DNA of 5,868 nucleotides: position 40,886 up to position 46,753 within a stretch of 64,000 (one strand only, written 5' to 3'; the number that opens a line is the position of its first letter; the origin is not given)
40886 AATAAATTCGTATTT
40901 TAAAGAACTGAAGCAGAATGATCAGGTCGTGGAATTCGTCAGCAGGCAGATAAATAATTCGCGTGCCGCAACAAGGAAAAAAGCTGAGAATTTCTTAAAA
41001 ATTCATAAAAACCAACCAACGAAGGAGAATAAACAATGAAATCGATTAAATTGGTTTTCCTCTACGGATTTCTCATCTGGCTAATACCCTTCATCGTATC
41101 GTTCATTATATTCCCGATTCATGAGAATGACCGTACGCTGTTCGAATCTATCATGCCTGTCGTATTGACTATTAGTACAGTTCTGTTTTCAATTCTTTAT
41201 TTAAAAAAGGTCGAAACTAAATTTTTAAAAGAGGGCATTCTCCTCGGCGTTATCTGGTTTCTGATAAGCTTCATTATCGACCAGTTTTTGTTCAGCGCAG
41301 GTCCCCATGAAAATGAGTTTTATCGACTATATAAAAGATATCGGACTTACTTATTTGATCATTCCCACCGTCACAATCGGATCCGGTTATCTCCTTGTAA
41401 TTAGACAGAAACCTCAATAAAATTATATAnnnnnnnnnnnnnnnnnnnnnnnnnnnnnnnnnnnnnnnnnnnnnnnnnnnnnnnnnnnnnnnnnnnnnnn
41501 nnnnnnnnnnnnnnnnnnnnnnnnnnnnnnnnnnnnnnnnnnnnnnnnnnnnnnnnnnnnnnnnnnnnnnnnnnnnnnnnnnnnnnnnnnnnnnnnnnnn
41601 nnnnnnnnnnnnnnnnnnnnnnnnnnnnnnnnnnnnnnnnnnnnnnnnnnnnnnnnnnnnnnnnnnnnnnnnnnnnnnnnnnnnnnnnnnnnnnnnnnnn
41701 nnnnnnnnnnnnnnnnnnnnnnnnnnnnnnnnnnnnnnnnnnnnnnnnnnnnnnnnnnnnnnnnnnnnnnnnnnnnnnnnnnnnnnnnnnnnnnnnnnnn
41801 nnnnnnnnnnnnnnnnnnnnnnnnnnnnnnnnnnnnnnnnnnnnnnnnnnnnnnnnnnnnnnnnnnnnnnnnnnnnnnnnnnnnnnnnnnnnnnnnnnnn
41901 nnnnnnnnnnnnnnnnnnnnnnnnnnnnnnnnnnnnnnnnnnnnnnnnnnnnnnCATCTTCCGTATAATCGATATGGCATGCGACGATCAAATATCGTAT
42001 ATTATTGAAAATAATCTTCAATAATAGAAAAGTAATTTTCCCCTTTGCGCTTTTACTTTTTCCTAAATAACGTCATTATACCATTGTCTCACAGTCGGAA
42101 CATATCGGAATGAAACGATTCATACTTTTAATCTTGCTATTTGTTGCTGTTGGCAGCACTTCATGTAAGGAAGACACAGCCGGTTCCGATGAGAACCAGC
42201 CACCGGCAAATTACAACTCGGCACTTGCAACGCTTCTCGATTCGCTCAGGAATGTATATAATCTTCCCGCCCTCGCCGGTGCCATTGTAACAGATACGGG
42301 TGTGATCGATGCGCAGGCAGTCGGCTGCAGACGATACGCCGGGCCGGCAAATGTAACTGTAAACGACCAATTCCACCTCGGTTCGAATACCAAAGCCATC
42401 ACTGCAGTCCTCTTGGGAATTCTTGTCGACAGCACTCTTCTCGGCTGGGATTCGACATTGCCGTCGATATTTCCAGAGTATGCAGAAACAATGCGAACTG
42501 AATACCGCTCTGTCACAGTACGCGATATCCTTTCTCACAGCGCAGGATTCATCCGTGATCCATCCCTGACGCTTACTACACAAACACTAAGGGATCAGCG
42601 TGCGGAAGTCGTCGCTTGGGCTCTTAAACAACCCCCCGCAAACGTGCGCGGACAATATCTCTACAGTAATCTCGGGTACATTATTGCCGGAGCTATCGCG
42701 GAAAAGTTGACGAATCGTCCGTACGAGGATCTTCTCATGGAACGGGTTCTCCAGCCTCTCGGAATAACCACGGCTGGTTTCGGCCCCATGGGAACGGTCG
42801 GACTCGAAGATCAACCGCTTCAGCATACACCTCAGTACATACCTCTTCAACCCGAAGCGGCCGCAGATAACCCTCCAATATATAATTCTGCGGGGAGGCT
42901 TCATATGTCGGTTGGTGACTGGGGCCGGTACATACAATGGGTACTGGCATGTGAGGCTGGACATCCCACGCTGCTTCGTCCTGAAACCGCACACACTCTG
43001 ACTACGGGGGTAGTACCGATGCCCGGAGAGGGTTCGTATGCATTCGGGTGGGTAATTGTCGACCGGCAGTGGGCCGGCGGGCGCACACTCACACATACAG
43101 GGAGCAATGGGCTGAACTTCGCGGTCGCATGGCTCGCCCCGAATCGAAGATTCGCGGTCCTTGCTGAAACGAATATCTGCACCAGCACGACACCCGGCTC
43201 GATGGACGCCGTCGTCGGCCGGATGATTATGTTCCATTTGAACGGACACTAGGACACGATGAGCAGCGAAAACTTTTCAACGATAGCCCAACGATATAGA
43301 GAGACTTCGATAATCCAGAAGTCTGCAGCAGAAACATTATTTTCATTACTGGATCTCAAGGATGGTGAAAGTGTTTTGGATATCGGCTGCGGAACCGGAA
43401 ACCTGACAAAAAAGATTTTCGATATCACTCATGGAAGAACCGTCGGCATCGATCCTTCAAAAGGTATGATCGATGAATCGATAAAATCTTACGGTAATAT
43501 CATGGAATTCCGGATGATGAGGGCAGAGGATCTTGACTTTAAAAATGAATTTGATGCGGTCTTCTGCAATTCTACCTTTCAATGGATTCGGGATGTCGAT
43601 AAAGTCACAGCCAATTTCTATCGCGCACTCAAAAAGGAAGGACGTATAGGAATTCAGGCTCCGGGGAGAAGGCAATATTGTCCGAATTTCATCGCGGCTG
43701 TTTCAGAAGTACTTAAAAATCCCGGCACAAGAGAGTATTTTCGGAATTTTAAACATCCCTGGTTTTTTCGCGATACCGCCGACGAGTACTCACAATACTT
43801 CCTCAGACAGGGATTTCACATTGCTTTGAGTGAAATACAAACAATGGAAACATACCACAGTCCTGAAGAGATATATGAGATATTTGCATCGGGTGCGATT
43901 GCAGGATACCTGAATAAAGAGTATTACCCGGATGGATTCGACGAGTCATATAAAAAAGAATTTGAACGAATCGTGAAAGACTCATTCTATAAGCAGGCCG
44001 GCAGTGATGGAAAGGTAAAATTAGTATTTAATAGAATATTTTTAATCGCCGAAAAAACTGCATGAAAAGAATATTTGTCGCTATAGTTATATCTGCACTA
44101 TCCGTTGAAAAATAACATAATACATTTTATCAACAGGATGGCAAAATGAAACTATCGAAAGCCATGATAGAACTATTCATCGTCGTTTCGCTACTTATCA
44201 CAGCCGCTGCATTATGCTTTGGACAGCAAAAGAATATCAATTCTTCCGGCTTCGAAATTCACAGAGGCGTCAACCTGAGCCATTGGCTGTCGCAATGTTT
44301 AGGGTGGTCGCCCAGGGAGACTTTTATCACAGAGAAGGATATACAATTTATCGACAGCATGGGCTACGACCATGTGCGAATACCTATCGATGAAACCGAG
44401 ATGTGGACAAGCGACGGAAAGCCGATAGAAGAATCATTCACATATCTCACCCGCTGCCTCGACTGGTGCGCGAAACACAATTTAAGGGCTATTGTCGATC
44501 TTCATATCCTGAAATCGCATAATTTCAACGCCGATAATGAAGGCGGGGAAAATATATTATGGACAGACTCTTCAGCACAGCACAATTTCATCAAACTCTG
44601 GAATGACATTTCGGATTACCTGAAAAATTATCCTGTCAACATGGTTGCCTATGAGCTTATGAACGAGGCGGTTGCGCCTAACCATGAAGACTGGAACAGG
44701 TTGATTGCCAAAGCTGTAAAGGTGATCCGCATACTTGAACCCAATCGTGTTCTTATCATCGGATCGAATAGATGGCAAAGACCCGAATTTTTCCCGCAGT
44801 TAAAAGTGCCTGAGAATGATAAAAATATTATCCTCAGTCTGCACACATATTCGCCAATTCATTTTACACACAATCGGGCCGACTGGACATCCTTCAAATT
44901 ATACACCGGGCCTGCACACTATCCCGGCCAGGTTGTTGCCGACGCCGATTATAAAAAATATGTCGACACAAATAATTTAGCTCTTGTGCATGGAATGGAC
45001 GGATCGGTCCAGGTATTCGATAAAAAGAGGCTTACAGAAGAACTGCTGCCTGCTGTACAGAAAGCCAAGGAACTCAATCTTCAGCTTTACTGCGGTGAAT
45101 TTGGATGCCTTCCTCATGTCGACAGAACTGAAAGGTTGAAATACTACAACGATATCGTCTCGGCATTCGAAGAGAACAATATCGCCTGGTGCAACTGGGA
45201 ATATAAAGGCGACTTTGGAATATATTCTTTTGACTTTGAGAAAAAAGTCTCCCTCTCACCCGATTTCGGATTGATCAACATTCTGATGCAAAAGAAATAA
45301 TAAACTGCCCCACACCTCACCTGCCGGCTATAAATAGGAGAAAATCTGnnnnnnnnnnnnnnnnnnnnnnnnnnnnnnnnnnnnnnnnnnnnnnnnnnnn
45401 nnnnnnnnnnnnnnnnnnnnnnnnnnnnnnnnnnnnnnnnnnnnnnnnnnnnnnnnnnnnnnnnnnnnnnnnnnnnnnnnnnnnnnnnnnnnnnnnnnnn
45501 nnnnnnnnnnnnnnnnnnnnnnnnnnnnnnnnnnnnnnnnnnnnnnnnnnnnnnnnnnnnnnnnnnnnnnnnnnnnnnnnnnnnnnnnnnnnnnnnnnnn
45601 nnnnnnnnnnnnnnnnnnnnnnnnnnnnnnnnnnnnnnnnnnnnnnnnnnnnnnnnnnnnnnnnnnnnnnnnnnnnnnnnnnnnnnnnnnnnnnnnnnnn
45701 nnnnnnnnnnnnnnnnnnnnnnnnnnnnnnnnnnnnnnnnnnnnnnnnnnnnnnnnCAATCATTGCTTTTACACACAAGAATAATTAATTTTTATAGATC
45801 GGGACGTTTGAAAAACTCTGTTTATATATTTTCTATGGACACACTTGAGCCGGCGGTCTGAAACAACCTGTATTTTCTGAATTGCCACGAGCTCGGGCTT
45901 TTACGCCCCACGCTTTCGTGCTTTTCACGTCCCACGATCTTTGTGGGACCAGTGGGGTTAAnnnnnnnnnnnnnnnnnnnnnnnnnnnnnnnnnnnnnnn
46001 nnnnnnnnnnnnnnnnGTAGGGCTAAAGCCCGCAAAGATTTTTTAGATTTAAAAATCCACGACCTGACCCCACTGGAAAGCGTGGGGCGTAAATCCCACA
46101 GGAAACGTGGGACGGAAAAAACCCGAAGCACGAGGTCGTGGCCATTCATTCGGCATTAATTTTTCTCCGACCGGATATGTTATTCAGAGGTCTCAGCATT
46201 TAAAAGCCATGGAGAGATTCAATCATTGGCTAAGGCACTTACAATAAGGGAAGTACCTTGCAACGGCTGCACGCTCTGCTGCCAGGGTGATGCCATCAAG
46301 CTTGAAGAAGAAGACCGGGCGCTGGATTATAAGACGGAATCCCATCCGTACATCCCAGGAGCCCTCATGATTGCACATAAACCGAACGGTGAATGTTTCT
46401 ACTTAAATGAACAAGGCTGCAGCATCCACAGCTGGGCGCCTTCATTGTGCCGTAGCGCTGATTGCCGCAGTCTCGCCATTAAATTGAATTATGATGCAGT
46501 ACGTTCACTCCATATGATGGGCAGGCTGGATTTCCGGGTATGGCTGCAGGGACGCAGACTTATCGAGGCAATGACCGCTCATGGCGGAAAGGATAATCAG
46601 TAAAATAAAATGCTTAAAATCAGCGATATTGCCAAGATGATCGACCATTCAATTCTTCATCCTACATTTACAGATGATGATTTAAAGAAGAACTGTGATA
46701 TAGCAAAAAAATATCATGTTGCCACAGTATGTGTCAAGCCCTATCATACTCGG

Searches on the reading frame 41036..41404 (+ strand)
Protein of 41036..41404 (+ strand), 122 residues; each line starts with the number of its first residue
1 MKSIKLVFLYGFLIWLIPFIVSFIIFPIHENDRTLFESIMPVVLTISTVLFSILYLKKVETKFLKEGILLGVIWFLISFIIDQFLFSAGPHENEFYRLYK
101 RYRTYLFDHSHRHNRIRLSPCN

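Call 11: search_protein_families(library=pfam, proteins=[window:41036-41404:+], max_evalue=0.01)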
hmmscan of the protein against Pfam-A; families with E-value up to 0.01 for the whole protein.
window:41036-41404:+ (122 aa): 1 family
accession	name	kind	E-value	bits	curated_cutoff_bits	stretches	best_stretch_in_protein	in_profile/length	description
PF12670.12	DUF3792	-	0.0037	17.8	31.3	1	7-87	8-88/115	Protein of unknown function (DUF3792)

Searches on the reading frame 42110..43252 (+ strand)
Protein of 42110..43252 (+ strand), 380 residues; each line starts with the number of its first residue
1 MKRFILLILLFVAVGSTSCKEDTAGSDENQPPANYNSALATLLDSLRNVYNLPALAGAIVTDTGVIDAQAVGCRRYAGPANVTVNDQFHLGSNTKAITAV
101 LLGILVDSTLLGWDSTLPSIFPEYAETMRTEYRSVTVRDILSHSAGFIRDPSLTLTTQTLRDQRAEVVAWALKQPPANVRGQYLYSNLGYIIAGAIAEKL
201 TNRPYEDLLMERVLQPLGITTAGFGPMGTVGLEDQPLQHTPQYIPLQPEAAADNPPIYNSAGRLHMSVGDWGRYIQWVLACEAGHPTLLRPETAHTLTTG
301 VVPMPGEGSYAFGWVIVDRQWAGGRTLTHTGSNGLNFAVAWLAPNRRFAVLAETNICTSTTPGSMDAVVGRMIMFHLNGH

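Call 11: search_protein_families(library=pfam, proteins=[window:42110-43252:+], max_evalue=0.01)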
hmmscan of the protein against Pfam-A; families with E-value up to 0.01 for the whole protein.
window:42110-43252:+ (380 aa): 1 family
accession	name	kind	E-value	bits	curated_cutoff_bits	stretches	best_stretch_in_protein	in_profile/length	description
PF00144.29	Beta-lactamase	-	7.3e-39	134.3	27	1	47-356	9-310/329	Beta-lactamase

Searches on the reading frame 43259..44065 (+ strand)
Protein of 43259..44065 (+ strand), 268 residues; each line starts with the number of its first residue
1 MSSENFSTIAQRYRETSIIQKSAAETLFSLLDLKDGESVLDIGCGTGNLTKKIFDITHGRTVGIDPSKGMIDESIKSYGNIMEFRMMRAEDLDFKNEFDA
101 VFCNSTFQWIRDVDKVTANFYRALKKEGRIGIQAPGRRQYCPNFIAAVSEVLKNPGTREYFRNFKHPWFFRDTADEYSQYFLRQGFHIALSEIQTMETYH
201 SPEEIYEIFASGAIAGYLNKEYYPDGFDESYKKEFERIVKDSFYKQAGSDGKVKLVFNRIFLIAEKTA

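Call 12: search_protein_families(library=pfam, proteins=[window:43259-44065:+], max_evalue=0.01)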
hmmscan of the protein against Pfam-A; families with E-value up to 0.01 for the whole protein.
window:43259-44065:+ (268 aa): 17 families
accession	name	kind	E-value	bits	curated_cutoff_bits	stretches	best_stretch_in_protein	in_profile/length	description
PF08241.18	Methyltransf_11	-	1.1e-18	68.1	21.2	1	40-130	1-93/95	Methyltransferase domain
PF13649.12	Methyltransf_25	-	7.7e-18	65.4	27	1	39-128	1-97/97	Methyltransferase domain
PF13847.12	Methyltransf_31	-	1.7e-16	60.7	27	1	34-142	2-119/145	Methyltransferase domain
PF08242.18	Methyltransf_12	-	5.3e-16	59.6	30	1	40-130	1-98/98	Methyltransferase domain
PF13489.12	Methyltransf_23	-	1.4e-14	54.6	27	1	26-188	13-161/164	Methyltransferase domain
PF01209.24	Ubie_methyltran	-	5.6e-07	29.6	20.1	1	32-131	44-150/233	ubiE/COQ5 methyltransferase family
PF02353.26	CMAS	-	2.9e-06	27.2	27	1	20-134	47-166/273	Mycolic acid cyclopropane synthetase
PF07021.18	MetW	-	3.3e-06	27.3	21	1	33-124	11-102/193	Methionine biosynthesis protein MetW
PF01135.25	PCMT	-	2.3e-05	24.7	20.3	1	19-76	57-116/210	Protein-L-isoaspartate(D-aspartate) O-methyltransferase (PCMT)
PF01728.25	FtsJ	-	0.0009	19.6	24.1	1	28-104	16-98/181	FtsJ-like methyltransferase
PF06325.19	PrmA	-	0.002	18.1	22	1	33-131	159-257/296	Ribosomal protein L11 methyltransferase (PrmA)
PF00398.26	RrnaAD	-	0.0029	17.2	24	1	19-57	14-52/263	Ribosomal RNA adenine dimethylase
PF05175.20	MTS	-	0.0031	17.6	23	1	23-112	19-113/170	Methyltransferase small domain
PF08003.17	Methyltransf_9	-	0.0036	16.8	23.8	1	32-104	113-189/315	Protein of unknown function (DUF1698)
PF05401.17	NodS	-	0.0041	17.4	24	1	32-119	40-128/201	Nodulation protein S (NodS)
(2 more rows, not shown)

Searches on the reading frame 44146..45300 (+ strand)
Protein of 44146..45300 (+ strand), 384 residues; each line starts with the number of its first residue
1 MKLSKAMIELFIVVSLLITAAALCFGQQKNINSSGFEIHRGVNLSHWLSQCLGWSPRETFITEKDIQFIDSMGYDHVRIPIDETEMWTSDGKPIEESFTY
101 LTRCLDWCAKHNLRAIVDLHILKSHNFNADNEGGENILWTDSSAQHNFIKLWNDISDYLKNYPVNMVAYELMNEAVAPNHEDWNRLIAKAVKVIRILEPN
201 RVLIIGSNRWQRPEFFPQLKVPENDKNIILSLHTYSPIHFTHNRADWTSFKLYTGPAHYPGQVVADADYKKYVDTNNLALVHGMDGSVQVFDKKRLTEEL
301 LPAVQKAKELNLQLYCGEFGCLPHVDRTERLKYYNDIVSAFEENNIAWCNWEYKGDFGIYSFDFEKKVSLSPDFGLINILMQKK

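Call 12: search_protein_families(library=pfam, proteins=[window:44146-45300:+], max_evalue=0.01)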
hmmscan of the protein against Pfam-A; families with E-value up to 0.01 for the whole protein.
window:44146-45300:+ (384 aa): 1 family
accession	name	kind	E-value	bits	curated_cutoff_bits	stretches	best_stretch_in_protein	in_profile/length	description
PF00150.24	Cellulase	-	1e-36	127.3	23.5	1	32-354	9-269/272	Cellulase (glycosyl hydrolase family 5)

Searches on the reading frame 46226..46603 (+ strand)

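Call 12: search_protein_families(library=pfam, proteins=[window:46226-46603:+], max_evalue=0.01)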
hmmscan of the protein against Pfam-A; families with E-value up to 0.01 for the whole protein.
window:46226-46603:+ (125 aa): 1 family
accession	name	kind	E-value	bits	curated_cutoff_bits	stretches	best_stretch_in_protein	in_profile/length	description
PF03692.20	CxxCxxCC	-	7.7e-07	30.2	23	1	11-78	1-69/85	Putative zinc- or iron-chelating domain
